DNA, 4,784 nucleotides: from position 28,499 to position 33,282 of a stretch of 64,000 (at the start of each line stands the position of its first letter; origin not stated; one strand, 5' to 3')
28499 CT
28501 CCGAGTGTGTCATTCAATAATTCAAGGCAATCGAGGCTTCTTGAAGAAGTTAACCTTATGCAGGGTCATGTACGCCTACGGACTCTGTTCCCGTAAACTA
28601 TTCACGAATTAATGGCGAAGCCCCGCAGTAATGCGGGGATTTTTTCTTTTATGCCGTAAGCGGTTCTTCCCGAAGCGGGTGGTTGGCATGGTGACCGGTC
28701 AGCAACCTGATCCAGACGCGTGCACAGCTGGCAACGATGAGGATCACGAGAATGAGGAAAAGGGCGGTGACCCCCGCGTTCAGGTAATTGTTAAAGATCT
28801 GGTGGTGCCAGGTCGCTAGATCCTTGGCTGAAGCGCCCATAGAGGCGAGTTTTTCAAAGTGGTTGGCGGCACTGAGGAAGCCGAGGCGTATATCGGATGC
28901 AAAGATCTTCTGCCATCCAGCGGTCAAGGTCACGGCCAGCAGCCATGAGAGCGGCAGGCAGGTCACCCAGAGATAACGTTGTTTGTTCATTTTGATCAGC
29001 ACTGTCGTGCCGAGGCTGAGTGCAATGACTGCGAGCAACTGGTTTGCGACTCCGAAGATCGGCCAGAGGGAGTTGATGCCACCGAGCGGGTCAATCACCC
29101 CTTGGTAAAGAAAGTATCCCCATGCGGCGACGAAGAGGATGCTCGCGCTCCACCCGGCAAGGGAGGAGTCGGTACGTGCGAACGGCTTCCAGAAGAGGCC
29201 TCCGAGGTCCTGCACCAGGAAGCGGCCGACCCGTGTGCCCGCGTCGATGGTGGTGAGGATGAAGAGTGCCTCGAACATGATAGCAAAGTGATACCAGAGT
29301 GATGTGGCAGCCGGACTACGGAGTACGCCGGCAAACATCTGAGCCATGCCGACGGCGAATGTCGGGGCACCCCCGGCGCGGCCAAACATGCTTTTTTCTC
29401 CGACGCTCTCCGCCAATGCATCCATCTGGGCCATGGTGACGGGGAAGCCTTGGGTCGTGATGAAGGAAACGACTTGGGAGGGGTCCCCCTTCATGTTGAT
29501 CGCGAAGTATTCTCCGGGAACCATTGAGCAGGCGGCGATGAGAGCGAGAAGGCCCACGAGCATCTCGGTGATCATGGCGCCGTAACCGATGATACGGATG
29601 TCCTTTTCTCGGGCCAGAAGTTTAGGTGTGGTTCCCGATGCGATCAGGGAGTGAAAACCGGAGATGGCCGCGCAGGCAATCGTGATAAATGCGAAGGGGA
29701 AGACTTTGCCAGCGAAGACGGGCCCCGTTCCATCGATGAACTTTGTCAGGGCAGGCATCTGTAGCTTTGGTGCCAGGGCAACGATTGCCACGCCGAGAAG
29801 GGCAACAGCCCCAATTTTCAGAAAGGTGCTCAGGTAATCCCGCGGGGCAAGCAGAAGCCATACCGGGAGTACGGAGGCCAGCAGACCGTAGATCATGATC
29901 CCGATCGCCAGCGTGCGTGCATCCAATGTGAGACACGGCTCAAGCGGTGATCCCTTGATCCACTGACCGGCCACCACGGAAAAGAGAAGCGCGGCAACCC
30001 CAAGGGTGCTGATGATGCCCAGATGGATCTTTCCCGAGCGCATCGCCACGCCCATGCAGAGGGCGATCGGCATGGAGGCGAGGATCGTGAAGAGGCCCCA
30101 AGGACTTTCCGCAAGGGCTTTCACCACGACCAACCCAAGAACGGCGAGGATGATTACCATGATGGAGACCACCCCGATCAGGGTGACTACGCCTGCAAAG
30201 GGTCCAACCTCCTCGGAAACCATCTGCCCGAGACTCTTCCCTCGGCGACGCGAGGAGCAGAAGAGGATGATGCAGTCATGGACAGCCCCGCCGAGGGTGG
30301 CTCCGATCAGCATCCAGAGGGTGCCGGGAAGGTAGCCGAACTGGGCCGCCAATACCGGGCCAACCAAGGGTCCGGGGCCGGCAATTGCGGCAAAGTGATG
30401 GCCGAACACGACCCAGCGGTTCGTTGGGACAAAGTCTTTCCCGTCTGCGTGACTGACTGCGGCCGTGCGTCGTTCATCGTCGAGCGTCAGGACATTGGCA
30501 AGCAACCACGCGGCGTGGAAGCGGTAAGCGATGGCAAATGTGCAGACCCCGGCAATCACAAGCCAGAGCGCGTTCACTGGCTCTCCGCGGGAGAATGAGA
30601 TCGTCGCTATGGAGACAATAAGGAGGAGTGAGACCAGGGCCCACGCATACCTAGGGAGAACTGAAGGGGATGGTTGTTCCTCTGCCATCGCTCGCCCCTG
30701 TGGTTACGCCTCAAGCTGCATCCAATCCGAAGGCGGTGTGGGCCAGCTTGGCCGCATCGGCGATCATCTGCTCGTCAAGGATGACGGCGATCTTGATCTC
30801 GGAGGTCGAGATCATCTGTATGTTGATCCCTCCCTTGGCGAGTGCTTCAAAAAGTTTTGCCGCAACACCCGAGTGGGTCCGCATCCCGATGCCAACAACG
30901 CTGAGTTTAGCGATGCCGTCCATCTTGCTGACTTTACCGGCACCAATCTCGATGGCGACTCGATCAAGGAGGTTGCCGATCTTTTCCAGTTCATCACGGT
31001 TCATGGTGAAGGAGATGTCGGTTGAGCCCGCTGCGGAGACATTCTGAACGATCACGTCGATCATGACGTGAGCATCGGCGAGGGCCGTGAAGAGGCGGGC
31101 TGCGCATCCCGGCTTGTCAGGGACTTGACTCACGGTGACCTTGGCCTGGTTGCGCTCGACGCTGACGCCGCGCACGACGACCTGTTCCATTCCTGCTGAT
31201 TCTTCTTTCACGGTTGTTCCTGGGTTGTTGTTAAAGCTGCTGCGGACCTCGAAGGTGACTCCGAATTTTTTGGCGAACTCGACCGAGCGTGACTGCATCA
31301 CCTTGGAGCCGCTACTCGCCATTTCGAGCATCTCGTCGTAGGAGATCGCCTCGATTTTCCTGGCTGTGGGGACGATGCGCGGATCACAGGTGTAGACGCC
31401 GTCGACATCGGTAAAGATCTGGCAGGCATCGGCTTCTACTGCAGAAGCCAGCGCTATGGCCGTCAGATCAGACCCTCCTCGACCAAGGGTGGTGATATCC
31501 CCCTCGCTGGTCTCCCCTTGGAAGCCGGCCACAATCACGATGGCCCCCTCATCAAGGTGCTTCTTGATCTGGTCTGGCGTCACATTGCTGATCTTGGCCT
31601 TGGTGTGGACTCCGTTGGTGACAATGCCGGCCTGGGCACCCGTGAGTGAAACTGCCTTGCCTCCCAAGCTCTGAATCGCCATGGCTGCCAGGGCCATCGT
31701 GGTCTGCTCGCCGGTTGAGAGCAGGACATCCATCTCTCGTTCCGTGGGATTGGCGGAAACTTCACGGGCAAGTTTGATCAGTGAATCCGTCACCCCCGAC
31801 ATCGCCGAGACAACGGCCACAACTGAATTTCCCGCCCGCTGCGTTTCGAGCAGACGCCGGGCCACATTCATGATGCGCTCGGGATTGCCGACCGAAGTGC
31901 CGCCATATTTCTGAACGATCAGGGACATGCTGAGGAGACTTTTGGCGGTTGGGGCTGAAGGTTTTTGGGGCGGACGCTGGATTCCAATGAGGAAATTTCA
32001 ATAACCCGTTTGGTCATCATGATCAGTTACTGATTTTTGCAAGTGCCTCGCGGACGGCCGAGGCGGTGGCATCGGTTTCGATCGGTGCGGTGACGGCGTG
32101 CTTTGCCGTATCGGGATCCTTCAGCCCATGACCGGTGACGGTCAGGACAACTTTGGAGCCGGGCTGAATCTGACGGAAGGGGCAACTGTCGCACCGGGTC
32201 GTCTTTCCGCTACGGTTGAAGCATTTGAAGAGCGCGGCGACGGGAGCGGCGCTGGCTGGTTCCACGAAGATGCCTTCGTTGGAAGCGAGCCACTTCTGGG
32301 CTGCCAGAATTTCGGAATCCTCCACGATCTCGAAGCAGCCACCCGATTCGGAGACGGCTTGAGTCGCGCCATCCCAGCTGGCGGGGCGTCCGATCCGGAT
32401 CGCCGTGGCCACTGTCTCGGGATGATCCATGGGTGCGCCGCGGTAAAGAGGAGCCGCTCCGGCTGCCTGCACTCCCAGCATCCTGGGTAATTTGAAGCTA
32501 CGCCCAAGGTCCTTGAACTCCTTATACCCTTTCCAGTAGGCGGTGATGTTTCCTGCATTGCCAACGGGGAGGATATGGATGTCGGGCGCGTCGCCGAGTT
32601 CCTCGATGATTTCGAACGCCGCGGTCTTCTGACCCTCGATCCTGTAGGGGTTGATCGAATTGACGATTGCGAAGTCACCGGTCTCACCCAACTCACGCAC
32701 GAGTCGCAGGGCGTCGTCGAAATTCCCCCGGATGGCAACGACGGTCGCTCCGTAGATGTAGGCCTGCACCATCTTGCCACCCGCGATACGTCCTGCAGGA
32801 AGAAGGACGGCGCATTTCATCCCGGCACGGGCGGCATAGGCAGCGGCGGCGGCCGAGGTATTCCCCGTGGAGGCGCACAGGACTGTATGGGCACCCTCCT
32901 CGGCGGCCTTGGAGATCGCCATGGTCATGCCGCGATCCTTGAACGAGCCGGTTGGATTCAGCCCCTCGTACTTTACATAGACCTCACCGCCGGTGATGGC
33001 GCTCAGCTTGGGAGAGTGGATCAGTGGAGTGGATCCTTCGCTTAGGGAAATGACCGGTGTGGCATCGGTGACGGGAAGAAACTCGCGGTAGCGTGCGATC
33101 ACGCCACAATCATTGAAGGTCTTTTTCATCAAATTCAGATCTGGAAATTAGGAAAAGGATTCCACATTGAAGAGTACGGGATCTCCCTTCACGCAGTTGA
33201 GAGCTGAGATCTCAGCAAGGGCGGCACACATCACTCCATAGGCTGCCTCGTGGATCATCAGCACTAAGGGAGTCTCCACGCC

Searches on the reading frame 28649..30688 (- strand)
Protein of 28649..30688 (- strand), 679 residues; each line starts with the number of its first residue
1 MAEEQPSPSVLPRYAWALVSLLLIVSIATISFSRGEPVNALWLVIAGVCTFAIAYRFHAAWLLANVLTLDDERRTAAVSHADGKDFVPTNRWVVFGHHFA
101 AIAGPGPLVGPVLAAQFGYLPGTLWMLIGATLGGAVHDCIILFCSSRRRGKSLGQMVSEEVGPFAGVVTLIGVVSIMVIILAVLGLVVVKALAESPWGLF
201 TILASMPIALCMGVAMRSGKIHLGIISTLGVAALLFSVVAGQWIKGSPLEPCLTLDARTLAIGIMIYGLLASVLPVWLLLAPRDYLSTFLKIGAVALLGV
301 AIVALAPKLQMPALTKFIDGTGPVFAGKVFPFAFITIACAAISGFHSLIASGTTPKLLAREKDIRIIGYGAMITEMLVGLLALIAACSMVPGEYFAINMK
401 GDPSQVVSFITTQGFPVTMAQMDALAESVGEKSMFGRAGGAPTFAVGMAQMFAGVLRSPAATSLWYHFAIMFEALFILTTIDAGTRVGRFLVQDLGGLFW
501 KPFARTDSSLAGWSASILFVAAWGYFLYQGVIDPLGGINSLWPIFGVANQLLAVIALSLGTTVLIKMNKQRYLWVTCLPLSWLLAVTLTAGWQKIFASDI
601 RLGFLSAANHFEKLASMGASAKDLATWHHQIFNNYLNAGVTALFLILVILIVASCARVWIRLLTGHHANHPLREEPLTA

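Call 13: search_protein_families(library=ncbifam, proteins=[window:28649-30688:-], max_evalue=0.00001)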
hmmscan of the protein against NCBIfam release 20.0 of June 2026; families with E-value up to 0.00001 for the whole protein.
window:28649-30688:- (679 aa): 1 family
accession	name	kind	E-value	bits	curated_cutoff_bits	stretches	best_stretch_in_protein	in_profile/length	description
NF011590.0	PRK15015.1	equivalog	3.6e-224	746.3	1188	1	15-653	9-661/701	pyruvate/proton symporter CstA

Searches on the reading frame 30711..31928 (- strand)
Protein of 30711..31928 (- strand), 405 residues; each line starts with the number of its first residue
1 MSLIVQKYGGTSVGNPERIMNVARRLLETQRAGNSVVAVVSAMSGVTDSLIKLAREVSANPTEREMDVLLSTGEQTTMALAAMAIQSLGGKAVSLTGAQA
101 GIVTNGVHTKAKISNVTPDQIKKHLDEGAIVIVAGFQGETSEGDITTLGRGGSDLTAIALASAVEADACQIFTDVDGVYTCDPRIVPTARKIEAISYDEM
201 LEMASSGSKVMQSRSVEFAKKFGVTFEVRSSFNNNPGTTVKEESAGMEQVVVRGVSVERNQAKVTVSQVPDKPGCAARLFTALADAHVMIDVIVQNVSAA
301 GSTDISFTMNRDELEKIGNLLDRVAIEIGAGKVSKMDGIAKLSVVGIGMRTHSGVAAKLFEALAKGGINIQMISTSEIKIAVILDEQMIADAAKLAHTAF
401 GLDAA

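Call 13: search_protein_families(library=ncbifam, proteins=[window:30711-31928:-], max_evalue=0.00001)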
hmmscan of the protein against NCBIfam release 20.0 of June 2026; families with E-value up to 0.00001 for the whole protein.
window:30711-31928:- (405 aa): 28 families (the best 25 are shown)
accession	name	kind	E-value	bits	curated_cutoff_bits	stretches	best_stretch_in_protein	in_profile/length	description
NF005155.0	PRK06635.1-4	equivalog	1.4e-170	567.7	346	1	1-404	1-405/407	aspartate kinase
NF005656.0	PRK07431.1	equivalog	1.9e-156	522.1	657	1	1-403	1-412/587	aspartate kinase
NF005153.0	PRK06635.1-1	equivalog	3e-156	520.6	585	1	1-404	1-409/421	aspartate kinase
NF005154.0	PRK06635.1-2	equivalog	4.2e-151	503.9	376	1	2-404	3-406/407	aspartate kinase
NF005156.0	PRK06635.1-5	equivalog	9.9e-140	465.9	594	1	1-403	1-403/411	aspartate kinase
TIGR00657.1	asp_kinases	subfamily_domain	7e-132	440.6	208.7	2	63-401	103-441/442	aspartate kinase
TIGR00656.1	asp_kin_monofn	equivalog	1.4e-126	422.8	402.25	1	1-401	1-405/407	aspartate kinase, monofunctional class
NF006459.0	PRK08841.1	equivalog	5.1e-107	358.3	535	1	1-400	3-378/395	aspartate kinase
NF005161.0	PRK06635.2-5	equivalog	7.7e-107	357.6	586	1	4-400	6-400/402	aspartate kinase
NF006068.0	PRK08210.1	equivalog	6.2e-97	325.3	474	1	1-403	1-403/405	aspartate kinase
NF004938.0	PRK06291.1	equivalog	5.2e-91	305.7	528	2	62-403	118-464/468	aspartate kinase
NF005157.0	PRK06635.2-1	equivalog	7.4e-78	262.2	832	1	5-393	6-392/401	aspartate kinase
NF005158.0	PRK06635.2-2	equivalog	1.7e-75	254.4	717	1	1-389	1-387/401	aspartate kinase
NF006959.0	PRK09436.1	equivalog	5.6e-74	249.6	726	2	66-400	119-459/819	bifunctional aspartate kinase/homoserine dehydrogenase I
NF005159.0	PRK06635.2-3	equivalog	1.4e-59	202.1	379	1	1-394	1-399/406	aspartate kinase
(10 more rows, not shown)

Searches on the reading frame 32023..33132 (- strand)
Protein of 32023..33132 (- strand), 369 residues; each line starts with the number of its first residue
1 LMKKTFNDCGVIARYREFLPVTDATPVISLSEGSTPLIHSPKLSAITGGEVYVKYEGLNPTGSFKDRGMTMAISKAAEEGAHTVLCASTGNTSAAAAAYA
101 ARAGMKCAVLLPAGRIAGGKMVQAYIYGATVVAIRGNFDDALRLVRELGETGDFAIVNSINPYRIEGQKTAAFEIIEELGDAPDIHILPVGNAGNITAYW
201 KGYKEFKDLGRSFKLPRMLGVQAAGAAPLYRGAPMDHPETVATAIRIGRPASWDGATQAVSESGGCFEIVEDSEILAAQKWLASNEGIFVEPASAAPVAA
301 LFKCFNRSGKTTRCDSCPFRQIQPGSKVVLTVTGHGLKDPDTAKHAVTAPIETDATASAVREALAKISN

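Call 13: search_protein_families(library=ncbifam, proteins=[window:32023-33132:-], max_evalue=0.00001)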
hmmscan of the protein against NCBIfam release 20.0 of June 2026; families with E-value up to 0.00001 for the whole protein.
window:32023-33132:- (369 aa): 39 families (the best 25 are shown)
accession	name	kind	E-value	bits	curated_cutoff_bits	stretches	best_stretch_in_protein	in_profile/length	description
TIGR00260.1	thrC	equivalog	4.7e-99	331.8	167.1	1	12-341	1-340/340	threonine synthase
NF006050.0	PRK08197.1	equivalog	3e-65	220.5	303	1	13-348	59-393/406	threonine synthase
NF004170.0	PRK05638.1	equivalog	3e-60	204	421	1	11-339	45-358/442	threonine synthase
NF006205.0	PRK08329.1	equivalog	2e-43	148.7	358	1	12-338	43-345/347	threonine synthase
NF005035.0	PRK06450.1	equivalog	5.8e-40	137.1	301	1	27-303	51-320/338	threonine synthase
NF004996.0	PRK06381.1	equivalog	8.9e-37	126.8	266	1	33-309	14-305/319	threonine synthase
TIGR01127.1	ilvA_1Cterm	equivalog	2.7e-30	105.6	378.75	1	35-311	1-276/380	threonine ammonia-lyase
NF005600.0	PRK07334.1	equivalog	2.5e-26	92.2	496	1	28-304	22-294/408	threonine ammonia-lyase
NF006390.0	PRK08639.1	equivalog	2.5e-24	86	421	1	23-301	14-294/418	threonine ammonia-lyase IlvA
NF006094.0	PRK08246.1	subfamily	5.3e-24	85.2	331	1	34-302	23-283/310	serine/threonine dehydratase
NF005680.0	PRK07476.1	equivalog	1e-22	80.6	413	1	28-205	17-194/326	hydroxyectoine utilization dehydratase EutB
NF006389.0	PRK08638.1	equivalog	3.7e-22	78.7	453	1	22-302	15-293/333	bifunctional threonine ammonia-lyase/L-serine ammonia-lyase TdcB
NF045641.2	BHydaspDhtseBhcB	equivalog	3.8e-22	78.8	550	1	34-303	20-286/312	beta-hydroxyaspartate dehydratase BhcB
TIGR02079.1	THD1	equivalog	3.2e-21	75.6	440.55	1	34-310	16-296/410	threonine ammonia-lyase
NF005292.0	PRK06815.1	equivalog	4.5e-21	75.2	371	1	33-197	20-184/320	threonine/serine dehydratase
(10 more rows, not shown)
